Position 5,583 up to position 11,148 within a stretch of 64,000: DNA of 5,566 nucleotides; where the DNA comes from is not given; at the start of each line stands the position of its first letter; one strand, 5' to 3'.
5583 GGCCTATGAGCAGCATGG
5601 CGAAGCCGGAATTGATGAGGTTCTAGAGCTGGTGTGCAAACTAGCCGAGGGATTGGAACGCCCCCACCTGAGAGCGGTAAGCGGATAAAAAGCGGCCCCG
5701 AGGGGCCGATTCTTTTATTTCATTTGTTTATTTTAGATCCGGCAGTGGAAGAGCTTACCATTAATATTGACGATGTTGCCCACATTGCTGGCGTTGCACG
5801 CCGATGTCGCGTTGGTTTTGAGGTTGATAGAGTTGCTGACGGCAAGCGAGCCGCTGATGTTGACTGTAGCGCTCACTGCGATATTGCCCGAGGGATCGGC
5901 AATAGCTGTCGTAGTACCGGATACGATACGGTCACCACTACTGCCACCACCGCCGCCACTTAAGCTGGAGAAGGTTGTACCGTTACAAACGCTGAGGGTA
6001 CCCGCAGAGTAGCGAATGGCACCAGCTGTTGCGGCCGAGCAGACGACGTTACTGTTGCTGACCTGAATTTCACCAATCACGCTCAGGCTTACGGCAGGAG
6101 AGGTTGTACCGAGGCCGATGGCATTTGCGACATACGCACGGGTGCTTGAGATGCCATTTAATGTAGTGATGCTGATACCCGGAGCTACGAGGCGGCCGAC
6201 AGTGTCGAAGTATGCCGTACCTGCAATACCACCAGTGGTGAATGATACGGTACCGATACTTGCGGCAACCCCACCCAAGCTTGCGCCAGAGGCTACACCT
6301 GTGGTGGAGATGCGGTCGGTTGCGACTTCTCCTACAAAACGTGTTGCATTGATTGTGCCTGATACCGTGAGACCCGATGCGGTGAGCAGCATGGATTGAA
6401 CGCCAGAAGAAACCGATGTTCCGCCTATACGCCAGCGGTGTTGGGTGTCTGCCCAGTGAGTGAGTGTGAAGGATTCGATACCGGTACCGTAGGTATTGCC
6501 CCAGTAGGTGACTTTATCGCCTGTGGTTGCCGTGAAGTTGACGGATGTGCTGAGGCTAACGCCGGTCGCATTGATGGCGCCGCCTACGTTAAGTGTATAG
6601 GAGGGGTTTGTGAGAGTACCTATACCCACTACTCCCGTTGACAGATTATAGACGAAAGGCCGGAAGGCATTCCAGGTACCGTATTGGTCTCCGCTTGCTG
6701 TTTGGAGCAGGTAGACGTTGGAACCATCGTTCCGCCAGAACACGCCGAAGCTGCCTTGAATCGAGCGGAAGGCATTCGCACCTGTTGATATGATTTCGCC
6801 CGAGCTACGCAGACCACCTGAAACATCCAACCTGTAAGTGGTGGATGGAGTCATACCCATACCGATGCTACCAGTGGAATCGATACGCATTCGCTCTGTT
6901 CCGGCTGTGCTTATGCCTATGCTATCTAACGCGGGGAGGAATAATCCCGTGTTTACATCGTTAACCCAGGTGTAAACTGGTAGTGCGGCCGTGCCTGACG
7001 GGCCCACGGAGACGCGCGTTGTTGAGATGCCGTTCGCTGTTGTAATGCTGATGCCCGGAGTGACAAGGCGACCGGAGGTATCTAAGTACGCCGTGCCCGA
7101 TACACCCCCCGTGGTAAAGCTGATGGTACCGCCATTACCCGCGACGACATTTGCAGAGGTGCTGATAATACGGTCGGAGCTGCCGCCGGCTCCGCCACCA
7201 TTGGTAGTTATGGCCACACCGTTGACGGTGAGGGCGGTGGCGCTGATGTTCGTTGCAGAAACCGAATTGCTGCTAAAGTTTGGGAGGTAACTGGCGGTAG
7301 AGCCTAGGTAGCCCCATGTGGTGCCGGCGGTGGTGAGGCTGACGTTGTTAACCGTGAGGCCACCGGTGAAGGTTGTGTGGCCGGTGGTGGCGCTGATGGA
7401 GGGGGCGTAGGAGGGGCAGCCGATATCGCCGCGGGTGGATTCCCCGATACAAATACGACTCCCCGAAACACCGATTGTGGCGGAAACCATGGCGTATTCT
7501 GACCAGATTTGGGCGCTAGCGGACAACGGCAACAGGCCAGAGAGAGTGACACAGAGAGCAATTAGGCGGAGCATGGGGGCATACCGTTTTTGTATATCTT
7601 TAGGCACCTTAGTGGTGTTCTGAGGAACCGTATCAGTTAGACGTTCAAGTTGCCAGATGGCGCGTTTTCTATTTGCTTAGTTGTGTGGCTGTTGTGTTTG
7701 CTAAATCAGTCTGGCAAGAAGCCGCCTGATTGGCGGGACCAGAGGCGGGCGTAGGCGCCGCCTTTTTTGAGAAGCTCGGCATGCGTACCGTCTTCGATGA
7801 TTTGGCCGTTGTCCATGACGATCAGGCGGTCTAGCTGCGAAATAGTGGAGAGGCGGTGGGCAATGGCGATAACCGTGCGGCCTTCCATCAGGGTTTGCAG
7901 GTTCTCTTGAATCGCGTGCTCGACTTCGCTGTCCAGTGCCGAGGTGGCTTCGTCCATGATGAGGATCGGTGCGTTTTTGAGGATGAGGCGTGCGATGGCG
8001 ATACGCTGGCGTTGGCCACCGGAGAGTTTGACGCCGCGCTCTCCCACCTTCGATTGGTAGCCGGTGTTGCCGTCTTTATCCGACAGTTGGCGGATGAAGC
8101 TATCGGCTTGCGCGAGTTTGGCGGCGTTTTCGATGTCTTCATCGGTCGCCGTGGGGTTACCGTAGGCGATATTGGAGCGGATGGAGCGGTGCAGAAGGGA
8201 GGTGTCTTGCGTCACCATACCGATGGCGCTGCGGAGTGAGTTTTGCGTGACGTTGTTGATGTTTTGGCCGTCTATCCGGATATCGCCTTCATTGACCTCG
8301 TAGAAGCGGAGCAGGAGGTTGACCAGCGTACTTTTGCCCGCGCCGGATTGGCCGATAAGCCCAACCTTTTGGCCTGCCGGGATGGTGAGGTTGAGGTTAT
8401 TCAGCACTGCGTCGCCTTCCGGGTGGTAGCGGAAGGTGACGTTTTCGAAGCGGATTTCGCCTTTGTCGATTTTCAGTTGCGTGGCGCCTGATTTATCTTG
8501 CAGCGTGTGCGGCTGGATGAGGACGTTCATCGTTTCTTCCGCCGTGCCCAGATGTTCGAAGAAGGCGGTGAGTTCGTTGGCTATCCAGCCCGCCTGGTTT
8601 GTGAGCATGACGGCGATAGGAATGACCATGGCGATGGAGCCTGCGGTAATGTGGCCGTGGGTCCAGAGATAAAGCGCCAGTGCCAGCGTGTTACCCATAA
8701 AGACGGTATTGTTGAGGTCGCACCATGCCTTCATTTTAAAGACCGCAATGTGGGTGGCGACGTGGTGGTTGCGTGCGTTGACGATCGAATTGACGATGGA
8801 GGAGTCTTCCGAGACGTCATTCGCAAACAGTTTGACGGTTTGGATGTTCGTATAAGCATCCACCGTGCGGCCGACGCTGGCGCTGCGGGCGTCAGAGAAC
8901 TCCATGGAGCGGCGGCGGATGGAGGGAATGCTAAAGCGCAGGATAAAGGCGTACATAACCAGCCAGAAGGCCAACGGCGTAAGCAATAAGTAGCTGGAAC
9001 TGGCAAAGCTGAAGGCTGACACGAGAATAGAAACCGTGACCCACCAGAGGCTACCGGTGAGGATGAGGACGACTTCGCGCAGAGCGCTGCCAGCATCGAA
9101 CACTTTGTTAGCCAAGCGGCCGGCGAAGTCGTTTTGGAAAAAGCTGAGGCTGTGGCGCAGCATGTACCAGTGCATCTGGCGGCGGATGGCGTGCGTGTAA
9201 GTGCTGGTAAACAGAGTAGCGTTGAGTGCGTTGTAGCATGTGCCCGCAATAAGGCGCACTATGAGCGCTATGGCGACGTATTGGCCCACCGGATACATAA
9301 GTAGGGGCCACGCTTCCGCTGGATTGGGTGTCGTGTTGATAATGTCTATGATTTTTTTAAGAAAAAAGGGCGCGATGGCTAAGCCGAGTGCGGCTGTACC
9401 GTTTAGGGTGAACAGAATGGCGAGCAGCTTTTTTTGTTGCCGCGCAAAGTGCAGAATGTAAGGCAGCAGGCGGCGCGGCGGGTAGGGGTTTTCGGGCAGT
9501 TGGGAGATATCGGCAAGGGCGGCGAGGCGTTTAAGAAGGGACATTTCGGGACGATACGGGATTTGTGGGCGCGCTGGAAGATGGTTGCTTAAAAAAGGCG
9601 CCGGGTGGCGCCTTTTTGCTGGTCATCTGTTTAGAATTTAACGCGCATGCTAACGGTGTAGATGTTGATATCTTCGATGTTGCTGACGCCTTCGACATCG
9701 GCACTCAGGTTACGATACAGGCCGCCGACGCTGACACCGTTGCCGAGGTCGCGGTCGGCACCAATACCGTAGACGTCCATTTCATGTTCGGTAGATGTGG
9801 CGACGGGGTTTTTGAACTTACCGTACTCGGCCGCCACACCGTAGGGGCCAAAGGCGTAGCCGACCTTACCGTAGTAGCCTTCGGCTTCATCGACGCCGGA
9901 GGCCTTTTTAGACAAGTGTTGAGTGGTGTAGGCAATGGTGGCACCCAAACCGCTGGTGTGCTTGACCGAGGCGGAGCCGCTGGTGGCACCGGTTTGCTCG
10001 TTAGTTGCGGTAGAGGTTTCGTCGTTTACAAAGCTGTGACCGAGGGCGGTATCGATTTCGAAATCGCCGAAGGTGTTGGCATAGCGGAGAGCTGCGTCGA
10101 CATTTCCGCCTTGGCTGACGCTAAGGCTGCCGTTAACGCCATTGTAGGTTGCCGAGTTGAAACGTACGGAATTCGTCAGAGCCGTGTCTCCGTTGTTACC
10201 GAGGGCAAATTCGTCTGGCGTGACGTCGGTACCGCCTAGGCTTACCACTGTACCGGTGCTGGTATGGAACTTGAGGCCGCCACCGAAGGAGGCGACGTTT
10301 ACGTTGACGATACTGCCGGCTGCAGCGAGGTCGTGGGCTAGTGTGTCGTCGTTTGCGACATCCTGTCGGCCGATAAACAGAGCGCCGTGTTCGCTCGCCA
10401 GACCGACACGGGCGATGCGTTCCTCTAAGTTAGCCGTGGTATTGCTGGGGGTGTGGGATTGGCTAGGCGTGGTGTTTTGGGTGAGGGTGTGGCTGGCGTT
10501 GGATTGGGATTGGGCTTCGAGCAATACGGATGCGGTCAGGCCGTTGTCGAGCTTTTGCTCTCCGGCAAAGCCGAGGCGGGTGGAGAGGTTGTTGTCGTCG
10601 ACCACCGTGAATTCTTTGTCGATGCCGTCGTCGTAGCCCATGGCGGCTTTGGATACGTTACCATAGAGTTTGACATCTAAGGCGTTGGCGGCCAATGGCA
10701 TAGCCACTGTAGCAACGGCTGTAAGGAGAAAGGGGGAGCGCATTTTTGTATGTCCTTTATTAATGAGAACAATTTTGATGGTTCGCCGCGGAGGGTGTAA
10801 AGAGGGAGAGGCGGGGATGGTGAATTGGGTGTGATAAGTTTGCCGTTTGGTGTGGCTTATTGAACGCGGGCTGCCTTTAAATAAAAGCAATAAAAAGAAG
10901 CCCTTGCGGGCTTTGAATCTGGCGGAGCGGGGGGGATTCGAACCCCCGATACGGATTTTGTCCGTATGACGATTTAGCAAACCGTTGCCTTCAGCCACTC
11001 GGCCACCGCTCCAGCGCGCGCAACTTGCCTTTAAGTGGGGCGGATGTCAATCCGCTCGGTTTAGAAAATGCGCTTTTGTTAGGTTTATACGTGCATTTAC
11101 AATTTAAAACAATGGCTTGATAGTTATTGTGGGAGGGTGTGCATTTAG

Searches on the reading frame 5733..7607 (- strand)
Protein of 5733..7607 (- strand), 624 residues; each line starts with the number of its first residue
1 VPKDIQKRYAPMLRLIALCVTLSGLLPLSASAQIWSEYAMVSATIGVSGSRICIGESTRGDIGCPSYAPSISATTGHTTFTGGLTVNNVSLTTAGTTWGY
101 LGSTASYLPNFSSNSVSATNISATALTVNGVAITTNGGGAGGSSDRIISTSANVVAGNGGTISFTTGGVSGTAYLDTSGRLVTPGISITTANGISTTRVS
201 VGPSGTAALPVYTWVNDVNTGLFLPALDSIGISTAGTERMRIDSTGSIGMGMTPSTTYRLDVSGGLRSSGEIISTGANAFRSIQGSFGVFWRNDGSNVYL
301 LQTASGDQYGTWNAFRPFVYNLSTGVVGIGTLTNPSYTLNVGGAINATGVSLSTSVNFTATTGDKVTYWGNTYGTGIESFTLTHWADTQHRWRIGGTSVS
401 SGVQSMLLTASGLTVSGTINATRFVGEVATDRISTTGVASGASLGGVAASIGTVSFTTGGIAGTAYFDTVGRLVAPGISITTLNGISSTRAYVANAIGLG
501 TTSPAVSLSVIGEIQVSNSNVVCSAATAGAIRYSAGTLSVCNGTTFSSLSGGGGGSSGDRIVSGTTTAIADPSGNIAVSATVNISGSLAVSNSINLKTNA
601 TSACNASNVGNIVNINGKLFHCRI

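Call 16: search_protein_families(library=phrogs, proteins=[window:5733-7607:-], max_evalue=0.1)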
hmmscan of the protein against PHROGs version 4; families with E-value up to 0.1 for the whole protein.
window:5733-7607:- (624 aa): 8 families
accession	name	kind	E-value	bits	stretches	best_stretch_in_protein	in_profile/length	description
phrog_3299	-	unknown function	8.2e-19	67.6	1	261-348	949-1034/1385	-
phrog_22609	-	tail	6.8e-18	64.8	1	262-355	905-992/1184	tail fiber protein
phrog_1699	-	tail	3.2e-15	56.8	1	233-395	492-637/1000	long tail fiber protein distal subunit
phrog_4849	-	tail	1.7e-14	54.3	1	258-420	297-462/788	tail protein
phrog_6859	-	tail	2.8e-13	51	1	269-359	123-213/346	tail fiber protein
phrog_6722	-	tail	9.1e-09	35.2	1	251-445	567-749/974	tail fiber protein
phrog_18345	-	tail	5.3e-08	32.6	1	188-289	195-294/956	tail fiber protein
phrog_28766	-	tail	1.5e-05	24.6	1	187-264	210-286/472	tail fiber protein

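Call 87: search_protein_families(library=padloc, proteins=[window:5733-7607:-], max_evalue=0.01)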
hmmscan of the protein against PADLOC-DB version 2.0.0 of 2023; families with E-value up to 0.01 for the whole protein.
window:5733-7607:- (624 aa): 0 families

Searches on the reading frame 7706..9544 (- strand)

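Call 5: search_protein_families(library=pfam, proteins=[window:7706-9544:-], max_evalue=0.01)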
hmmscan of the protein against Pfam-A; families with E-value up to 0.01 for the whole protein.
window:7706-9544:- (612 aa): 7 families
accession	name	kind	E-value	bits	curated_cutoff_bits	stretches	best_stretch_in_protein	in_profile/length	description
PF00005.33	ABC_tran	-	7.1e-35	121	25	1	381-535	1-137/137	ABC transporter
PF00664.28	ABC_membrane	-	9e-10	39.1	28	1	51-309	11-265/274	ABC transporter transmembrane region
PF02463.25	SMC_N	-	2.2e-07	31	40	1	408-577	97-211/220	RecF/RecN/SMC N terminal domain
PF03193.22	RsgA_GTPase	-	8.2e-05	22.9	30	1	390-425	106-140/174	RsgA GTPase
PF03266.21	NTPase_1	-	0.0012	19.2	23.9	0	394-472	2-82/168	NTPase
PF13401.12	AAA_22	-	0.0026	18.5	27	0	396-440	10-33/130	AAA domain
PF01926.29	MMR_HSR1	-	0.003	18.1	21.9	0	393-414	1-22/113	50S ribosome-binding GTPase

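Call 6: search_protein_families(library=ncbifam, proteins=[window:7706-9544:-], max_evalue=0.01)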
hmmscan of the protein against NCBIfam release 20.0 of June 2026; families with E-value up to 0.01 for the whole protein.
window:7706-9544:- (612 aa): 194 families (the best 25 are shown)
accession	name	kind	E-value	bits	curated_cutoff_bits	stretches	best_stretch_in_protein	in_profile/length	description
TIGR02203.1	MsbA_lipidA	equivalog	3.6e-108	362.5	602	1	25-603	4-567/572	lipid A export permease/ATP-binding protein MsbA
TIGR02204.1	MsbA_rel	hypoth_equivalog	1.9e-104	350.4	780.4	1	27-603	6-573/576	ABC transporter, permease/ATP-binding protein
TIGR01846.1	type_I_sec_HlyB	subfamily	4.3e-101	339.3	725.55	1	32-607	133-694/694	type I secretion system permease/ATPase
NF010178.0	PRK13657.1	equivalog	6.1e-100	335.4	733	1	30-603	10-568/588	glucan ABC transporter ATP-binding protein/ permease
NF045513.1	HepA_fam_ABC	equivalog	1.2e-97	327.8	725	1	83-600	94-604/610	heterocyst formation ABC transporter subunit HepA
TIGR00958.1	3a01208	subfamily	2e-89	300.8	874.6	1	26-601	148-710/711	antigen peptide transporter 2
NF052233.1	CphA_assoc_ABC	equivalog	9.6e-89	298.6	880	1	27-605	172-743/766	cyanophycin metabolism-associated ABC transporter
NF008381.0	PRK11176.1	equivalog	1.9e-86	290.7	867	1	114-605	94-579/582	lipid A ABC transporter ATP-binding protein/permease MsbA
TIGR03375.1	type_I_sec_LssB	subfamily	2.4e-82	277.4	693.1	1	189-594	292-691/696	type I secretion system permease/ATPase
TIGR03796.1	NHLM_micro_ABC1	equivalog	1.4e-79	268.1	853.3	1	50-601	165-708/710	NHLP family bacteriocin export ABC transporter peptidase/permease/ATPase subunit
TIGR01192.1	chvA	subfamily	1.2e-78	265.2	585.4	1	30-604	10-569/585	glucan export ABC transporter ATP-binding protein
TIGR03797.1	NHLM_micro_ABC2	equivalog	3.4e-75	253.9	709.4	1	16-605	116-685/686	NHLP bacteriocin export ABC transporter permease/ATPase subunit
NF008055.0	PRK10789.1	equivalog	1.3e-71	241.8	845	1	32-605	10-571/590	SmdA family multidrug ABC transporter permease/ATP-binding protein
NF008364.0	PRK11160.1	equivalog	4.8e-71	240.1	630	1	166-604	146-574/575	heme ABC transporter ATP-binding protein/permease CydC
TIGR01193.1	bacteriocin_ABC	subfamily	1.7e-67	228.5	523.85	1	33-602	150-706/708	peptide cleavage/export ABC transporter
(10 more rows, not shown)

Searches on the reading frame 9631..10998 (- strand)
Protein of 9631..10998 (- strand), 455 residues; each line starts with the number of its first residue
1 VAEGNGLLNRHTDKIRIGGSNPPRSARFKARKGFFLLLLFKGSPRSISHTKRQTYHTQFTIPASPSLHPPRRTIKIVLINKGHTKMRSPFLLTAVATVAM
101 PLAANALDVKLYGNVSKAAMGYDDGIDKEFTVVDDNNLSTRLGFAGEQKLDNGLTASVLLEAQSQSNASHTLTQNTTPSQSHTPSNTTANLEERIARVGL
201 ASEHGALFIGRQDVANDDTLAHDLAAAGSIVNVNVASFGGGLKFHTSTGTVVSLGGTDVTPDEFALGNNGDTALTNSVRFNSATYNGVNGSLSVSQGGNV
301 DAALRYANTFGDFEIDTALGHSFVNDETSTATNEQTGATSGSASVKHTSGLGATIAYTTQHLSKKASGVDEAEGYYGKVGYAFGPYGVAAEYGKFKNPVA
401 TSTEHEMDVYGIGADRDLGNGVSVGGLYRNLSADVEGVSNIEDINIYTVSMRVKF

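Call 5: search_protein_families(library=pfam, proteins=[window:9631-10998:-], max_evalue=0.01)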
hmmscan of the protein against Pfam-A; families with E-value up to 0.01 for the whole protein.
window:9631-10998:- (455 aa): 1 family
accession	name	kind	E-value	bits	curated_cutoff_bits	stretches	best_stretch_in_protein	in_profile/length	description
PF13609.12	Porin_4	-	4e-23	83.1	27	1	93-431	3-305/310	Gram-negative porin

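Call 6: search_protein_families(library=ncbifam, proteins=[window:9631-10998:-], max_evalue=0.01)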
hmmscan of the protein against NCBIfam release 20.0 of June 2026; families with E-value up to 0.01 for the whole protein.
window:9631-10998:- (455 aa): 0 families
